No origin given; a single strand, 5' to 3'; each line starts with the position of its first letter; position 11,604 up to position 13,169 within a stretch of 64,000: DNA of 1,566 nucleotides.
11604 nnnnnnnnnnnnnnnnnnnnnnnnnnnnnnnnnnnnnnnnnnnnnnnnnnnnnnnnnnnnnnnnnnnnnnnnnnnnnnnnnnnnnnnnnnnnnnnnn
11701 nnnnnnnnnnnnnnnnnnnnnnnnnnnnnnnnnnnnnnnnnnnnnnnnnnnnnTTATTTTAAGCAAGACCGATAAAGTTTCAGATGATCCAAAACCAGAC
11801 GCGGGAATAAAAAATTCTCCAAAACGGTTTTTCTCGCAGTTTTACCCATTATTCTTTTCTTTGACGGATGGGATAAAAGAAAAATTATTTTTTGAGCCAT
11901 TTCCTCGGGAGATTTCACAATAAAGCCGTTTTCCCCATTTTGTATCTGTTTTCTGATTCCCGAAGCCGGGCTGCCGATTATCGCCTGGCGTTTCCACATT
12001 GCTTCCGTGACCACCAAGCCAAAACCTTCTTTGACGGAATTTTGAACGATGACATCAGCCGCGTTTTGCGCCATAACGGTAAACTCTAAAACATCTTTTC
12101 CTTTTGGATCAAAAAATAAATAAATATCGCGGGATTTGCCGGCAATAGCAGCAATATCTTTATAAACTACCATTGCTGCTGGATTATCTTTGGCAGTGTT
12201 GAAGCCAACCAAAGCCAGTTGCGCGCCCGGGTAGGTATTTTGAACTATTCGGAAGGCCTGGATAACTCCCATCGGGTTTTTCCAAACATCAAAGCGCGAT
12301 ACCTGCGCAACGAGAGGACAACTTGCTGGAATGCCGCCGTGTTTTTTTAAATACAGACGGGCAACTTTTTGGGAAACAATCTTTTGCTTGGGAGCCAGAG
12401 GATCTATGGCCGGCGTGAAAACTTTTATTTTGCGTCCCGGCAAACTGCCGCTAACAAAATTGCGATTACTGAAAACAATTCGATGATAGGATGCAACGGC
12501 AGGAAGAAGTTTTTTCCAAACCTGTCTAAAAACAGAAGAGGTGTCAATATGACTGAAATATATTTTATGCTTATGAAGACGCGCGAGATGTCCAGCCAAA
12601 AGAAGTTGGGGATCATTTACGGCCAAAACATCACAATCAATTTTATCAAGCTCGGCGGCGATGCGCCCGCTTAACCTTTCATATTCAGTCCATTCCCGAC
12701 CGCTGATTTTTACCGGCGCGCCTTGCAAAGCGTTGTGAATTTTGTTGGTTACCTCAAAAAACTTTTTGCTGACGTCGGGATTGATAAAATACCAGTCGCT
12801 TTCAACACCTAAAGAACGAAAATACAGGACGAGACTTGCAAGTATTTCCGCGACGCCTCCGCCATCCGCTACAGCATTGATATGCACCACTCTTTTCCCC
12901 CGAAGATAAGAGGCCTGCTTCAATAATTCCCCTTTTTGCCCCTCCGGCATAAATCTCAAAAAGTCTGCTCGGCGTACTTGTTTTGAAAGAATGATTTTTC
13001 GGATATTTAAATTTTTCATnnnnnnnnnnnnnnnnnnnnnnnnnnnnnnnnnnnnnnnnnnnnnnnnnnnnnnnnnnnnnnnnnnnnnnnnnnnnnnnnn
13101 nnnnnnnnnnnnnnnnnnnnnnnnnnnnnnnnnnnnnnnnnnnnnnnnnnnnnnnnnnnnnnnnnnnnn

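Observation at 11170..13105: Shared operator-like motif upstream of tspO, the ArsR-family gene and the TreT-like glycosyltransferase: a possible small regulon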

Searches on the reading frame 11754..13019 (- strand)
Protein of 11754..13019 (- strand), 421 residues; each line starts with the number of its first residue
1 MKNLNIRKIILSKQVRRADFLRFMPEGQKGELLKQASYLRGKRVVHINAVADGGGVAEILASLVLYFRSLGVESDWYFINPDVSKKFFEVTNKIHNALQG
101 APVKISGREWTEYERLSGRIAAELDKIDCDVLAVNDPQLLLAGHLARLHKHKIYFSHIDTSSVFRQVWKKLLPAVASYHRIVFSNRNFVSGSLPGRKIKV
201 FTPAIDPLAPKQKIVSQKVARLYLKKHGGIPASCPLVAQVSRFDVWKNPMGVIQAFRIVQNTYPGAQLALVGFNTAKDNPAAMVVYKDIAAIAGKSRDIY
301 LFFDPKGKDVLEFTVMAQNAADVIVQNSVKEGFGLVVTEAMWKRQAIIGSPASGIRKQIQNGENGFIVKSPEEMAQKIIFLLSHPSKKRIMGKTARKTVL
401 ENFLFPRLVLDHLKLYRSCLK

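Call 5: search_protein_families(library=pfam, proteins=[window:11754-13019:-], max_evalue=0.01)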
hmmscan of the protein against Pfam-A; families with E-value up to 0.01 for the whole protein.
window:11754-13019:- (421 aa): 6 families
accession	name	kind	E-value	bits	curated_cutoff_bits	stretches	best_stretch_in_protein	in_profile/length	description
PF21269.3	TreT_GT1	-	1e-34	119.7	27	1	46-189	1-143/144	Trehalose synthase, N-terminal domain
PF00534.26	Glycos_transf_1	-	5.5e-23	81.8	26.4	1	229-397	10-171/172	Glycosyl transferases group 1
PF13692.12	Glyco_trans_1_4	-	6.6e-14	52.8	27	1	236-383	3-141/142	Glycosyl transferases group 1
PF13524.12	Glyco_trans_1_2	-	0.00013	22.4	25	1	345-403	75-133/144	Glycosyl transferase-like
PF20706.3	GT4-conflict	-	0.0037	16.8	26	1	319-362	280-323/385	Family 4 Glycosyltransferase in conflict systems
PF13439.12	Glyco_transf_4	-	0.0052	17.3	28.5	0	54-160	2-107/170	Glycosyltransferase Family 4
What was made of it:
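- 11754..13019 (-): TreT-like GT4 glycosyltransferase (421 aa), with a Shine-Dalgarno sequence AAGGAG. Pfam TreT_GT1 at 1e-34 (call 5).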

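Call 20: search_protein_families(library=ncbifam, proteins=[window:11757-13019:-], max_evalue=0.01)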
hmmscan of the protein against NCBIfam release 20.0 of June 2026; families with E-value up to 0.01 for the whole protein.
window:11757-13019:- (421 aa): 20 families
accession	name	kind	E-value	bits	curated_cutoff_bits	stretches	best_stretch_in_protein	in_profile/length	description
NF041139.1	TreT_Thcocales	equivalog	3.3e-73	246.8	775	1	14-417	11-410/412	trehalose synthase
TIGR03999.1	thiol_BshA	equivalog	8.4e-18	64.4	273.7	1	221-420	188-374/375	N-acetyl-alpha-D-glucosaminyl L-malate synthase BshA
NF041876.1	EPS_EpsE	equivalog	5.9e-12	45.5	400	1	319-403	294-380/389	exopolysaccharide biosynthesis GT4 family glycosyltransferase EpsE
TIGR03449.1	mycothiol_MshA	equivalog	1.1e-11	44.3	462.5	1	225-406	211-390/406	D-inositol-3-phosphate glycosyltransferase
NF038295.1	EPS_HpsP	equivalog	4e-11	42.5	550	1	221-418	194-386/388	hormogonium polysaccharide biosynthesis glycosyltransferase HpsP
TIGR03088.1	stp2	hypoth_equivalog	1.8e-10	40.4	409.05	1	235-420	195-374/374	TIGR03088 family PEP-CTERM/XrtA system glycosyltransferase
TIGR04047.1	MSMEG_0565_glyc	hypoth_equivalog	6.5e-10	38.6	259.85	1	229-417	193-372/373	MSMEG_0565 family glycosyltransferase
TIGR02149.1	glgA_Coryne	subfamily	7.7e-10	38.4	302.4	1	221-419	191-390/391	glycogen synthase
NF038229.1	Glyco4_Geo_Pelo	equivalog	2.4e-09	36.7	400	1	319-419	236-336/338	GPMC system family 4 glycosyltransferase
NF053787.1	GlcN_PG_synth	equivalog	3.6e-08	32.6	480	1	319-419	260-359/361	N-acetylglucosaminyl phosphatidylglycerol synthase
TIGR04157.1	glyco_rSAM_CFB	subfamily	1.5e-07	30.7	400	1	321-407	301-397/406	TIGR04157 family glycosyltransferase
NF046085.1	XrtY_assoc_Gly1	equivalog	4.1e-06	25.9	400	1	313-419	279-384/387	XrtY-associated glycosyltransferase XYAG1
NF012028.0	PRK15484.1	subfamily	8.1e-06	25.2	618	1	247-405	206-364/380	lipopolysaccharide N-acetylglucosaminyltransferase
NF041010.1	glycosy_Agl16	equivalog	8.1e-06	24.9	575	1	323-398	256-331/352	glycosylation protein Agl16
NF047880.1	glyco_SdgA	exception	1.7e-05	23.6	800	1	319-391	388-463/488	serine-aspartate repeat adhesin O-glycosyltransferase SdgA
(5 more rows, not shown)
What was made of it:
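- On Trehalose synthase TreT (the glycosyltransferase target gene): The Pfam TreT_GT1 N-terminal domain is present at 1e-34 (calls 5, 20).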
